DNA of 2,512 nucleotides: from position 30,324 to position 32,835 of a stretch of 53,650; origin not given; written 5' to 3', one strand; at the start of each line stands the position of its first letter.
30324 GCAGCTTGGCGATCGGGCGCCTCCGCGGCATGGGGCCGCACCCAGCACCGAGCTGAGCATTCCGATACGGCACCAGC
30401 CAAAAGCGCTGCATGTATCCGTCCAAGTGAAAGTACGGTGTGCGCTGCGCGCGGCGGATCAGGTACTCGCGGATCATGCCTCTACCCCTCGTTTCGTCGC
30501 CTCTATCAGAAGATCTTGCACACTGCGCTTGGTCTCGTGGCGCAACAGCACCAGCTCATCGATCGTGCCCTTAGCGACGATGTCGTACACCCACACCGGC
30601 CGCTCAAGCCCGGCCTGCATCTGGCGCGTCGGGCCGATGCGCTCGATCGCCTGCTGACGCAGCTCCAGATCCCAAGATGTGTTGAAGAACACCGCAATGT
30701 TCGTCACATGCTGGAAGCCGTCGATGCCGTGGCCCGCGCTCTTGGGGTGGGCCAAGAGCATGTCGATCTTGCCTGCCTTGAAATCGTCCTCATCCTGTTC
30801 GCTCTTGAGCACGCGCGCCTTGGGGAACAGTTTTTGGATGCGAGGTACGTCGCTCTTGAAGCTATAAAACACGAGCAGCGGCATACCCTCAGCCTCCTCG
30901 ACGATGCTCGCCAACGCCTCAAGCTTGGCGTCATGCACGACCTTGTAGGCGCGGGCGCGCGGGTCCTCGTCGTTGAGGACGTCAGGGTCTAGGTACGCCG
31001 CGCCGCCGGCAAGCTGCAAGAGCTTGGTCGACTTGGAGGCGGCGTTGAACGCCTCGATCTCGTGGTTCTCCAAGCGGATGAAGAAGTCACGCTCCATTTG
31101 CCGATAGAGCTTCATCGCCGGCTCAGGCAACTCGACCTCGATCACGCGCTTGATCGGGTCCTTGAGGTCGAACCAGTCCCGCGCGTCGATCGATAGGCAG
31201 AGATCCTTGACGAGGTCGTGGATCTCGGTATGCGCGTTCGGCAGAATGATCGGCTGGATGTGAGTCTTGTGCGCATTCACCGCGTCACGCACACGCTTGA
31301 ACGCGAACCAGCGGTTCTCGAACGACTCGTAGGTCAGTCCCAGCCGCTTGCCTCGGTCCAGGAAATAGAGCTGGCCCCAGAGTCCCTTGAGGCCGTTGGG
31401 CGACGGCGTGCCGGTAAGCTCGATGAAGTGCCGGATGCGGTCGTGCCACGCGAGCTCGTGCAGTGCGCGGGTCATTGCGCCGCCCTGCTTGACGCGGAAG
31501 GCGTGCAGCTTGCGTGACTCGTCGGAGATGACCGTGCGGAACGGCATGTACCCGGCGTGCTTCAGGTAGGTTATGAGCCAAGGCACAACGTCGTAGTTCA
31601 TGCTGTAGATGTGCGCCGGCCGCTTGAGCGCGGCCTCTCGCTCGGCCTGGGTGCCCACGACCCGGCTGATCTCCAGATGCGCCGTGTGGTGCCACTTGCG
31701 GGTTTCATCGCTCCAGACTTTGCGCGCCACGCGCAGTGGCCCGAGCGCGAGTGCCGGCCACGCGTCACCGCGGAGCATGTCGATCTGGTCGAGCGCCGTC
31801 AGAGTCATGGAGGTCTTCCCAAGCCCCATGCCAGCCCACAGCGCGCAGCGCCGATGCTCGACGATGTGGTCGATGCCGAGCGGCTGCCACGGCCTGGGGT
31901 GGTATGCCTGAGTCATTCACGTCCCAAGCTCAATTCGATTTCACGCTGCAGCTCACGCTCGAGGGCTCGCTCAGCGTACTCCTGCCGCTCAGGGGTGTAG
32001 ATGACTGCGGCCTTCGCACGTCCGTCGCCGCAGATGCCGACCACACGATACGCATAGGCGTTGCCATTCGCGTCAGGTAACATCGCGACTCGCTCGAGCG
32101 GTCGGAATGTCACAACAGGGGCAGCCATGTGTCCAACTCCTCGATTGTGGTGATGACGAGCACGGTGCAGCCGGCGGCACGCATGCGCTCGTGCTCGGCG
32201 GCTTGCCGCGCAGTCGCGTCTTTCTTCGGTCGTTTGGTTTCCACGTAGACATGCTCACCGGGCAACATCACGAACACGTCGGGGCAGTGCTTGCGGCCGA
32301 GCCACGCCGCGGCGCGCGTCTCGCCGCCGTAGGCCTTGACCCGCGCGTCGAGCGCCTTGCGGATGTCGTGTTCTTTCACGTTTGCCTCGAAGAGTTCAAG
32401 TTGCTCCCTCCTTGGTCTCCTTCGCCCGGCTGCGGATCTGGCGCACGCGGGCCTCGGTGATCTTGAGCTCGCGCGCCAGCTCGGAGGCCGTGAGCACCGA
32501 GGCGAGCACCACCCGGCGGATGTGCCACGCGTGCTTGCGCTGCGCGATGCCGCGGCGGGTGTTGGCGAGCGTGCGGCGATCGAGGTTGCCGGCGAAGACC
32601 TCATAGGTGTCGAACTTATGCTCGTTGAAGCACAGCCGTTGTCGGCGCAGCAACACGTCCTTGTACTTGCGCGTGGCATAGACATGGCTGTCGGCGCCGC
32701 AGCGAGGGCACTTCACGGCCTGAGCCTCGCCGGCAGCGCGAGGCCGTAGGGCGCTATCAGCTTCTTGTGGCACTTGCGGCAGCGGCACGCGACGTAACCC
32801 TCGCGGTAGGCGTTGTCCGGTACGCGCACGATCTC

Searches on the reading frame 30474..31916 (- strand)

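Call 19: search_protein_families(library=phrogs, proteins=[window:30474-31916:-], max_evalue=0.001)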
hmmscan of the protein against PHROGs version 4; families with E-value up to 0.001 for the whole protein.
window:30474-31916:- (480 aa): 2 families
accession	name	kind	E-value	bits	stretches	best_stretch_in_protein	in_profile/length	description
phrog_62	-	DNA, RNA and nucleotide metabolism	8.7e-130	435.6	1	3-479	693-1141/1881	DNA helicase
phrog_11354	-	unknown function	6.1e-17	62.4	1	369-477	7-111/116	-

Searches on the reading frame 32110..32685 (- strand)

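Call 36: search_protein_families(library=pfam, proteins=[window:32110-32685:-], max_evalue=0.01)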
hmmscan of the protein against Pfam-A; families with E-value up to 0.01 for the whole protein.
window:32110-32685:- (191 aa): 0 families

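Call 94: search_protein_families(library=pfam, proteins=[window:32110-32685:-], max_evalue=1)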
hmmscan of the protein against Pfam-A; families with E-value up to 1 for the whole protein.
window:32110-32685:- (191 aa): 1 family
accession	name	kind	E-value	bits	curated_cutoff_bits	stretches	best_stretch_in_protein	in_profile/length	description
PF08294.17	TIM21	-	0.28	11.5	24.1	1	103-129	51-77/145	TIM21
